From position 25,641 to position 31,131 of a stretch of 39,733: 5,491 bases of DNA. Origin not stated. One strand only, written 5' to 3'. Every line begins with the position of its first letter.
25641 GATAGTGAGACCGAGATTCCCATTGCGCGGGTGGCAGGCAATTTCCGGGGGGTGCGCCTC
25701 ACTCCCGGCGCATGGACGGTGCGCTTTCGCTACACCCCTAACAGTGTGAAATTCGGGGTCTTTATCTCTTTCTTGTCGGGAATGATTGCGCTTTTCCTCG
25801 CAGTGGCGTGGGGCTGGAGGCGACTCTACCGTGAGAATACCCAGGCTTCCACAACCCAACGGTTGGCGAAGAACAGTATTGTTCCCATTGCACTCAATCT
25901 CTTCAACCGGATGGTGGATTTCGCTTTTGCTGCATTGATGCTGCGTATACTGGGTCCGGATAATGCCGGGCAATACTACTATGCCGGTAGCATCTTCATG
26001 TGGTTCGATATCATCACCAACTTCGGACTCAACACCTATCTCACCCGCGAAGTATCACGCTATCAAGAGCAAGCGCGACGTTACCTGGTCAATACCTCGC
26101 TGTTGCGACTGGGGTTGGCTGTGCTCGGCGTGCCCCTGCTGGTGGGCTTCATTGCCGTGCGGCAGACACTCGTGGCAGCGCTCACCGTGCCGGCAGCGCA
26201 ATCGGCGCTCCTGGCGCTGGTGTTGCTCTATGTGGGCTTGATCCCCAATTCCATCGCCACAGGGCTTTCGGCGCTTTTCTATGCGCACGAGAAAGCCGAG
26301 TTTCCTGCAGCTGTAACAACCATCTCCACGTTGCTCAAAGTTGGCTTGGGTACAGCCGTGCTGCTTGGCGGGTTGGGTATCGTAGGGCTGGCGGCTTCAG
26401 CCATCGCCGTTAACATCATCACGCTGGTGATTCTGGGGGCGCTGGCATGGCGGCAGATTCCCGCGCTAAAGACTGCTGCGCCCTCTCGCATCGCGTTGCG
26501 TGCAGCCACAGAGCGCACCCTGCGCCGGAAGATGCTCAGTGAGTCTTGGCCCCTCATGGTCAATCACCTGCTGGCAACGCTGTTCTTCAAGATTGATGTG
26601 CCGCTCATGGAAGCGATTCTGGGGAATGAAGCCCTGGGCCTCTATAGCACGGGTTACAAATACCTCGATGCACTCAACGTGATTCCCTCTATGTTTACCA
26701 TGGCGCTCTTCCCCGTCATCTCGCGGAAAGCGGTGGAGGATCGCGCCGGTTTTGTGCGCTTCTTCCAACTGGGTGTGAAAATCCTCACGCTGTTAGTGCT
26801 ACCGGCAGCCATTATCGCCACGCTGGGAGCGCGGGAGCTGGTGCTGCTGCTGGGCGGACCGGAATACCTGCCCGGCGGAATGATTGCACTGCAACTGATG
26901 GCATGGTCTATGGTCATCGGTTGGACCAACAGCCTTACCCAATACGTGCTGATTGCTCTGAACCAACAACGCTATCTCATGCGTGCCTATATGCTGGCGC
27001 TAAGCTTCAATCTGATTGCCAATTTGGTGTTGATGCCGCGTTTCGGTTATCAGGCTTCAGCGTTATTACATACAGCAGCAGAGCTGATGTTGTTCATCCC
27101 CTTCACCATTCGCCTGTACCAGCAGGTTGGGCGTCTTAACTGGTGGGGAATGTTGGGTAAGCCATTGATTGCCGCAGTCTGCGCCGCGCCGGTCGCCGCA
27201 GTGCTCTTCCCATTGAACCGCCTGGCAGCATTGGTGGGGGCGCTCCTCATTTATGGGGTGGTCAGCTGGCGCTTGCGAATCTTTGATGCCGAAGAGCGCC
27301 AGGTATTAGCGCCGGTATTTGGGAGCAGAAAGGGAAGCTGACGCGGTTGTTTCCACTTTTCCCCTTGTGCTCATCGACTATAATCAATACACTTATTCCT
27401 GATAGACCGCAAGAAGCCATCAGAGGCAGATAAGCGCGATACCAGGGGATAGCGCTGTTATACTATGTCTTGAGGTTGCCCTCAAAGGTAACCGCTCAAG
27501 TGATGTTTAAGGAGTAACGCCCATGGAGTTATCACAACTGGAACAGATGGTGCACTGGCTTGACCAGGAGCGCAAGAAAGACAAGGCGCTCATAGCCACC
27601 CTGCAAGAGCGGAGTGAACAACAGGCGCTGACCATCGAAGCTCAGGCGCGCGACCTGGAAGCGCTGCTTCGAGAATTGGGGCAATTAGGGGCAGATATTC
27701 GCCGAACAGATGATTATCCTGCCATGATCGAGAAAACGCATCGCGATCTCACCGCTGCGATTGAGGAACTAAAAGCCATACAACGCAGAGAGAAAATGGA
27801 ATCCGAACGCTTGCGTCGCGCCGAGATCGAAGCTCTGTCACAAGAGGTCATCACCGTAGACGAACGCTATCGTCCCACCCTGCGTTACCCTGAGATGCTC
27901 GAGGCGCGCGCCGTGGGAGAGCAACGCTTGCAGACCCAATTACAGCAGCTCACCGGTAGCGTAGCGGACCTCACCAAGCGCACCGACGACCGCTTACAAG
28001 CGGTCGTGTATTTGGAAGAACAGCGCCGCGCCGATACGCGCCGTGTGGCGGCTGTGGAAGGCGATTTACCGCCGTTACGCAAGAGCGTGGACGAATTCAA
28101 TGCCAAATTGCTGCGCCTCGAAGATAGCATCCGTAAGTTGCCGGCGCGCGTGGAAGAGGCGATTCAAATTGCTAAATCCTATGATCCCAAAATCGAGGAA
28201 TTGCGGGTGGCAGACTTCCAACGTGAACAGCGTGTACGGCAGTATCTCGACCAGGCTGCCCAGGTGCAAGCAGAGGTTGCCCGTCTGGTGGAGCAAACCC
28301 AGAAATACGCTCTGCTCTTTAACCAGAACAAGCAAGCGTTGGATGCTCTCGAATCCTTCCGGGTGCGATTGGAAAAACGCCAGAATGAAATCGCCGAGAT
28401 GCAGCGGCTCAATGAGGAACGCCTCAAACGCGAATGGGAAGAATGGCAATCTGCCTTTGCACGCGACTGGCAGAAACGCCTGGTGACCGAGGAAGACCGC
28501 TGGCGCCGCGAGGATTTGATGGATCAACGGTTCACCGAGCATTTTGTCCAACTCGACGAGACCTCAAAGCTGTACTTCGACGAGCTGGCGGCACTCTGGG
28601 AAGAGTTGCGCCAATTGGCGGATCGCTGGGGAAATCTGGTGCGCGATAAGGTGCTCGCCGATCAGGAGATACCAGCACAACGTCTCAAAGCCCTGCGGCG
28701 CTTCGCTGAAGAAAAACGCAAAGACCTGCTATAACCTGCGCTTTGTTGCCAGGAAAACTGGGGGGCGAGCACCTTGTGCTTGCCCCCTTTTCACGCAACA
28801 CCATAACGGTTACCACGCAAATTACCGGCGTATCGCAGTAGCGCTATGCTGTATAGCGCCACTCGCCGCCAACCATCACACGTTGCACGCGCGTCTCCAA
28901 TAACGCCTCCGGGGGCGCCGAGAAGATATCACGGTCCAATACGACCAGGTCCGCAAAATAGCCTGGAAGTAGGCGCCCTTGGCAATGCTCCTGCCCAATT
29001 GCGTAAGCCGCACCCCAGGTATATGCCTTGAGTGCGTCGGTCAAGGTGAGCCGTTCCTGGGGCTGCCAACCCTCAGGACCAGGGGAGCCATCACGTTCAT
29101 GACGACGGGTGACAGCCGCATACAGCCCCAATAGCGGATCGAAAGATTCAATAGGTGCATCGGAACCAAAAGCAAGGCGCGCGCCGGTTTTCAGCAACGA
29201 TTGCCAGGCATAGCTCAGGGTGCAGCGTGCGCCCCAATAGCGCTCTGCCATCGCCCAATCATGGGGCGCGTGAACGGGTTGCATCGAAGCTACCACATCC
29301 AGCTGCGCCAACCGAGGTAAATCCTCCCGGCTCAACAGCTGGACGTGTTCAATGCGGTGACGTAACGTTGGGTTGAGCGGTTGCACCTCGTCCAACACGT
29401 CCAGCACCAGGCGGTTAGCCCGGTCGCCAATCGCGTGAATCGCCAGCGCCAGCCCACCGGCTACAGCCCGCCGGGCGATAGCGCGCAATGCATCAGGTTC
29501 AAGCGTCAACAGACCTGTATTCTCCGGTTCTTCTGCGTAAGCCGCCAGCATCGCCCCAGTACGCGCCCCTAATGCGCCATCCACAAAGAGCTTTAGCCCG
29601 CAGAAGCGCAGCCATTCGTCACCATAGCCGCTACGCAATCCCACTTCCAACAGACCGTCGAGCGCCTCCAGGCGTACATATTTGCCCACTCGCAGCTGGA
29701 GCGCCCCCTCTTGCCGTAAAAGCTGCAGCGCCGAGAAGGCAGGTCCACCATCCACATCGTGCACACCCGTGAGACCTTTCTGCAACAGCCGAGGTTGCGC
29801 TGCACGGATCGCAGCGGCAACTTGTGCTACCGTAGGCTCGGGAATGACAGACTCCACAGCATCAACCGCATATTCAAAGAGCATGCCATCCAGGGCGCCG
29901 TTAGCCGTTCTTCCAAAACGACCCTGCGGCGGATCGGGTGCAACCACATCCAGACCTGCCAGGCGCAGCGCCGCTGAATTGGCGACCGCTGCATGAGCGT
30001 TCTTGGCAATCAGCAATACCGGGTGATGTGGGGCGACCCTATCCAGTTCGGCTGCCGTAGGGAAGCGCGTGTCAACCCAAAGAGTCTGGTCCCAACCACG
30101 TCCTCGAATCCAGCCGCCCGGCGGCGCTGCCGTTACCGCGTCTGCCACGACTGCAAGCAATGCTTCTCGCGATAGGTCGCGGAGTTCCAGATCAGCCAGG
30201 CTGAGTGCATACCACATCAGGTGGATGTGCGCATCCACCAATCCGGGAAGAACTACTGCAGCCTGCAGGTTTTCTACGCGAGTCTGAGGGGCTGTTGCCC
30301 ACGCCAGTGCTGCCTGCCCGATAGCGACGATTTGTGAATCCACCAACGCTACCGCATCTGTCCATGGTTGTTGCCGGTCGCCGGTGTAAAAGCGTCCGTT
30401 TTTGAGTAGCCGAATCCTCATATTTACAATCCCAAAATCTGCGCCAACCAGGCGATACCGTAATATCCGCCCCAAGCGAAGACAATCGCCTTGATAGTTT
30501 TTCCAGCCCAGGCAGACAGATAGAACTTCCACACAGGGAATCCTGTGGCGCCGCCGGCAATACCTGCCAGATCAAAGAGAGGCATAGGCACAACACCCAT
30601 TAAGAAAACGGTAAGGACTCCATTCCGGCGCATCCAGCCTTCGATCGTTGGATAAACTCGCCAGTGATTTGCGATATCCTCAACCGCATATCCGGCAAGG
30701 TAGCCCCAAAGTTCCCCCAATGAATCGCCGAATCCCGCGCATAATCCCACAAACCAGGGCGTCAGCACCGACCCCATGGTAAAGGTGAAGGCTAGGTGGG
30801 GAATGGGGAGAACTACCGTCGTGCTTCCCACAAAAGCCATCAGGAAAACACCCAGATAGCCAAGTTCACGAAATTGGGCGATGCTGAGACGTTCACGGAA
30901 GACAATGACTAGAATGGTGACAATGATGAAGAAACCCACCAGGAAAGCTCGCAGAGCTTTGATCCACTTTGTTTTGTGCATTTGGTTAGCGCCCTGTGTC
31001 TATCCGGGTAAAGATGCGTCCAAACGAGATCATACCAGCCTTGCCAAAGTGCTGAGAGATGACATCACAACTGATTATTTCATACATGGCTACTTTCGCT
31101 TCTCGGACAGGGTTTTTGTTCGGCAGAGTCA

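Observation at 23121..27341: Single-polypeptide fusion of a YfhO-type GT-C glycosyltransferase with a MOP/Wzx flippase (1406 aa)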

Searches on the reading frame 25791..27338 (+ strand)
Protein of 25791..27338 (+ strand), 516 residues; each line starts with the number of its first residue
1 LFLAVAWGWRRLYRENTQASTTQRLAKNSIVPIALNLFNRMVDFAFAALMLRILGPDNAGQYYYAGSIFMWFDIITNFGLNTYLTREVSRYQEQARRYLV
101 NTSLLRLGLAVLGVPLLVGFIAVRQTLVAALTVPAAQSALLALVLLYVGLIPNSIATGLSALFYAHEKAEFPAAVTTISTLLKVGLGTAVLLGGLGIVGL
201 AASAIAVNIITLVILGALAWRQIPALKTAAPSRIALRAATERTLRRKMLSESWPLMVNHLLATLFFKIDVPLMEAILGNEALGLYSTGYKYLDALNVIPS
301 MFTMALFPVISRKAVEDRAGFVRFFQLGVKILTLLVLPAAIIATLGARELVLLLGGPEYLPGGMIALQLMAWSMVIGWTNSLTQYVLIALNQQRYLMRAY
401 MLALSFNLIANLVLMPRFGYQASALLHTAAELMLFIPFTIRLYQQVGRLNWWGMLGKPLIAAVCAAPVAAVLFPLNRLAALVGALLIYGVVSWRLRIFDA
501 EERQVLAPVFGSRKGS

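Call 28: search_solved_structures(query=window:25791-27338:+, max_evalue=1)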
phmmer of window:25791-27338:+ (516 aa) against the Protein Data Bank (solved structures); distinct sequences matched with E-value up to 1: 0.
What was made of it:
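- Closest known: Lipid III flippase WzxE and lipid II flippase MurJ. Different: There is no sequence-level PDB hit (call 28).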

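Call 46: predict_structure(alignment_id=A2)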
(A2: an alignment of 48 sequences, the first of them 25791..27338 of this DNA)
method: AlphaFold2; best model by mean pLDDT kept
length: 516 residues; sequences in the alignment: 48
mean_pLDDT: 91.5   pTM: 0.88
mean pLDDT of the five models: 91.5, 90.2, 88.9, 88.9, 88.3
residues with pLDDT >= 90: 413; 70-90: 77; 50-70: 24; < 50: 2
segments of 3 or more residues with pLDDT < 50: none
pLDDT, mean of each block of 10 residues (from residue 1): 73 63 66 82 94 96 96 91 91 93 95 96 95 94 97 95 89 91 96 96 96 97 91 86 92 92 94 96 95 89 82 89 93 96 96 96 96 94 93 95 96 96 94 96 94 95 96 96 97 96 85 53
secondary structure, 60 per line:
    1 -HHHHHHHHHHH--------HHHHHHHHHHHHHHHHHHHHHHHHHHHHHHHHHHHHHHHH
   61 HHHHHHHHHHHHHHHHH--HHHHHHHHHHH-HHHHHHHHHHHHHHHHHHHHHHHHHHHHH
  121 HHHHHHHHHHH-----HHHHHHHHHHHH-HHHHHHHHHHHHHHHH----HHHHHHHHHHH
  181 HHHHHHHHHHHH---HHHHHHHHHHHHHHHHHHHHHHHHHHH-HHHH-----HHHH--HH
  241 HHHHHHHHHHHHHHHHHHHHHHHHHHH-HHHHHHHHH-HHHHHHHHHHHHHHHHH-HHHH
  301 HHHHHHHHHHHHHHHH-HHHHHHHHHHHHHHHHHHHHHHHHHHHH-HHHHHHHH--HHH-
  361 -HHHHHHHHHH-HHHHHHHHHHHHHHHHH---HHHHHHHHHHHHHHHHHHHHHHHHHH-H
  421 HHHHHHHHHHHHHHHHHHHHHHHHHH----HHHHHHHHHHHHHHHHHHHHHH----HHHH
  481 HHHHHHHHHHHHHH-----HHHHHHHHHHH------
elements in order: H2-12 H21-77 H80-90 H92-131 H137-148 H150-165 H170-192 H196-222 H224-227 H233-236 H239-267 H269-277 H279-295 H297-316 H318-345 H347-354 H362-371 H373-389 H393-418 H420-446 H451-472 H477-494 H500-510
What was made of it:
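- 25863..27338 (+): MOP-superfamily (Wzx/MurJ-like) flippase half, aa 915-1406, about 14 TM helices. AF2 gives pLDDT 91.5 and pTM 0.88 (call 46).
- On MOP superfamily, Wzx-like flippase (Polysacc_synt PF01943): The model has pLDDT 91.5 (call 46).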

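Call 52: fold_search(model_id=the predicted structure, library=pdb)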
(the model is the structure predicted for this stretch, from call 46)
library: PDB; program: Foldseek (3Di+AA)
matches with E <= 10: 189; with E <= 0.001: 59
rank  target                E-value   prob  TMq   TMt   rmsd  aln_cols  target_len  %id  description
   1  9g9n_A                6.5e-09  1.00  0.64  0.79   4.0       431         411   17  Lipid III flippase WzxE with NB10 and NB7 nanobodies in inward-facing conformation - crystal 1 (released 2025-01-22)
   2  9g9p_A                9.8e-09  1.00  0.65  0.80   4.1       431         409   18  Lipid III flippase WzxE with NB10 and NB7 nanobodies in inward-facing conformation - crystal 2 (released 2025-01-22)
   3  7wag                  1.7e-08  1.00  0.74  0.73   4.5       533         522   17  Crystal structure of MurJ squeezed form (released 2022-06-01)
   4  7waw                  5.2e-08  1.00  0.72  0.75   5.7       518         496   15  MurJ inward closed form (released 2022-06-01)
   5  7wax                  6.5e-08  1.00  0.77  0.78   4.5       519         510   15  MurJ inward occluded form (released 2022-06-01)
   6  9ukv_A                1.3e-07  1.00  0.64  0.64   6.5       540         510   17  JM Complex - E. coli MurJ, Levivirus M lysis protein LysM (SglM) (released 2025-09-10)
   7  9nu5_A                3.2e-07  1.00  0.62  0.63   6.5       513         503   16  Structure of MurJ in complex with single gene lysis protein from phage PP7 (released 2026-02-11)
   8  6cc4                  3.9e-07  1.00  0.72  0.62   4.3       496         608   15  Structure of MurJ from Escherichia coli (released 2018-06-27)
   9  6nc6_B                4.2e-07  1.00  0.65  0.72   5.8       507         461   11  Lipid II flippase MurJ, inward closed conformation (released 2019-04-17)
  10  6nc6_A                5.0e-07  1.00  0.70  0.76   4.8       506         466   14  Lipid II flippase MurJ, inward closed conformation (released 2019-04-17)
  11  9nu4_A                5.7e-07  1.00  0.65  0.57   6.9       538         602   16  Structure of MurJ in complex with single gene lysis protein from phage M (released 2026-02-11)
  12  9nu8_A                5.9e-07  1.00  0.62  0.63   6.4       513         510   16  Structure of MurJ in complex with single gene lysis protein from phage Changjiang3 (released 2026-02-11)
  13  6nc8                  7.1e-07  1.00  0.67  0.73   5.5       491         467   13  Lipid II flippase MurJ, inward occluded conformation (released 2019-04-17)
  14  5t77                  9.2e-07  1.00  0.64  0.70   6.1       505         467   12  Crystal structure of the MOP flippase MurJ (released 2016-12-28)
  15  9g9m_A                1.3e-06  1.00  0.59  0.71   5.6       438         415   17  Lipid III flippase WzxE with NB10 and NB7 nanobodies in outward-facing conformation - crystal 1 (released 2025-01-22)
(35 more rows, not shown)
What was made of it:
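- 25863..27338 (+): Foldseek finds WzxE 9g9n at E 6.5e-9 with target TM-score 0.79, and MurJ 7wax with query TM-score 0.77 (call 52).
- On MOP superfamily, Wzx-like flippase (Polysacc_synt PF01943): WzxE gives a target TM-score of 0.79-0.80, and MurJ gives a query TM-score up to 0.77 (call 52).
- Closest known: Lipid III flippase WzxE and lipid II flippase MurJ. Same: These are the best structural matches of the C half, with TM-scores of 0.64-0.80 (call 52).
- MurJ structures match the C half as well as WzxE does (call 52).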

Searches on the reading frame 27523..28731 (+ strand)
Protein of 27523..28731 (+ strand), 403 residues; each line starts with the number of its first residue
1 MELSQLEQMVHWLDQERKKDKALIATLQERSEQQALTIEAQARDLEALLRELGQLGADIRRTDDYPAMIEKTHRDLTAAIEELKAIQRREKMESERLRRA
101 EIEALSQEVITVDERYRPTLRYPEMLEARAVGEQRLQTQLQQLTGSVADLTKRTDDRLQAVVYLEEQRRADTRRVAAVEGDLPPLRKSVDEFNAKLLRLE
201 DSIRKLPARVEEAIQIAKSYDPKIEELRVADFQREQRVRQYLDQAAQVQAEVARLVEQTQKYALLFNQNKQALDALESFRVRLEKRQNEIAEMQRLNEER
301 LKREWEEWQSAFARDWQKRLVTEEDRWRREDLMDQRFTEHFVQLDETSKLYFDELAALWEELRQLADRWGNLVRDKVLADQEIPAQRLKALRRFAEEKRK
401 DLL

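Call 11: search_protein_families(library=pfam, proteins=[window:27523-28731:+], max_evalue=0.01)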
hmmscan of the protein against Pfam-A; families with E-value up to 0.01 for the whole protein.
window:27523-28731:+ (403 aa): 0 families
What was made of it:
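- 27523..28734 (+): Context: 403-aa soluble coiled-coil protein. No Pfam hit (call 11).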

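Call 18: search_protein_families(library=ncbifam, proteins=[window:27523-28731:+], max_evalue=0.001)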
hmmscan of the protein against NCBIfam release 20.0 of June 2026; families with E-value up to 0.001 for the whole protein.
window:27523-28731:+ (403 aa): 2 families
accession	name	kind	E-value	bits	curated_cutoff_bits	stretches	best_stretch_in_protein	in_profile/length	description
TIGR02169.1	SMC_prok_A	equivalog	2.4e-05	22.2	729.4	1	134-309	291-466/1165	chromosome segregation protein SMC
TIGR02168.1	SMC_prok_B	equivalog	8.4e-05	20.5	567.35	0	187-398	232-447/1181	chromosome segregation protein SMC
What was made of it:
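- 27523..28734 (+): Only weak SMC-like coiled-coil hits (call 18).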

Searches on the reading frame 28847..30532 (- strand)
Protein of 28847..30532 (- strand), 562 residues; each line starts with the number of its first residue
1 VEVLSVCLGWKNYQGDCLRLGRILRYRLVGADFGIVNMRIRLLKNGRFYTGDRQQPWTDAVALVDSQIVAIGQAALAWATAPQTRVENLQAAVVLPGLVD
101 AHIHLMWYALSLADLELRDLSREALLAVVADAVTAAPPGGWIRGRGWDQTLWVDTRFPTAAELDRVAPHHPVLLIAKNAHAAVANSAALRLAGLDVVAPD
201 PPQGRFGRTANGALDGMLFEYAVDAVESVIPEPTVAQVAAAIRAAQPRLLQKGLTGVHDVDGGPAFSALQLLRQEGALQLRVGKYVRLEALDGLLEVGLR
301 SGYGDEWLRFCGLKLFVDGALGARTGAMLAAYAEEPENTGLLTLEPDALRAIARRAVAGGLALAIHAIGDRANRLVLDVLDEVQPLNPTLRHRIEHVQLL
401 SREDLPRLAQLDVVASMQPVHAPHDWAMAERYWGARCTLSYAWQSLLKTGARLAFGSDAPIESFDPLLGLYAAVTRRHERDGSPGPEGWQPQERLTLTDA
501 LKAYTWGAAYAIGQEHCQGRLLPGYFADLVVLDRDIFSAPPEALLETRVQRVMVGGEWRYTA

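Call 11: search_protein_families(library=pfam, proteins=[window:28847-30532:-], max_evalue=0.01)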
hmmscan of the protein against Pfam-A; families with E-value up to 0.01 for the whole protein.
window:28847-30532:- (562 aa): 2 families
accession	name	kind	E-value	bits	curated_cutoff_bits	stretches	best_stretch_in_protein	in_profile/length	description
PF07969.17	Amidohydro_3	-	3.2e-104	350.5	29.7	1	86-558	2-470/472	Amidohydrolase family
PF01979.26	Amidohydro_1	-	1.6e-14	54.3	25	1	394-558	195-344/345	Amidohydrolase family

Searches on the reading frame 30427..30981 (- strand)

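Call 11: search_protein_families(library=pfam, proteins=[window:30427-30981:-], max_evalue=0.01)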
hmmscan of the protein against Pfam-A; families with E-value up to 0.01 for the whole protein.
window:30427-30981:- (185 aa): 1 family
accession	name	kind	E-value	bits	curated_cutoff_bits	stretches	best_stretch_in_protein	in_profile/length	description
PF09335.16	VTT_dom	-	2.7e-10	41.2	33.9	1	60-173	1-122/123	VTT domain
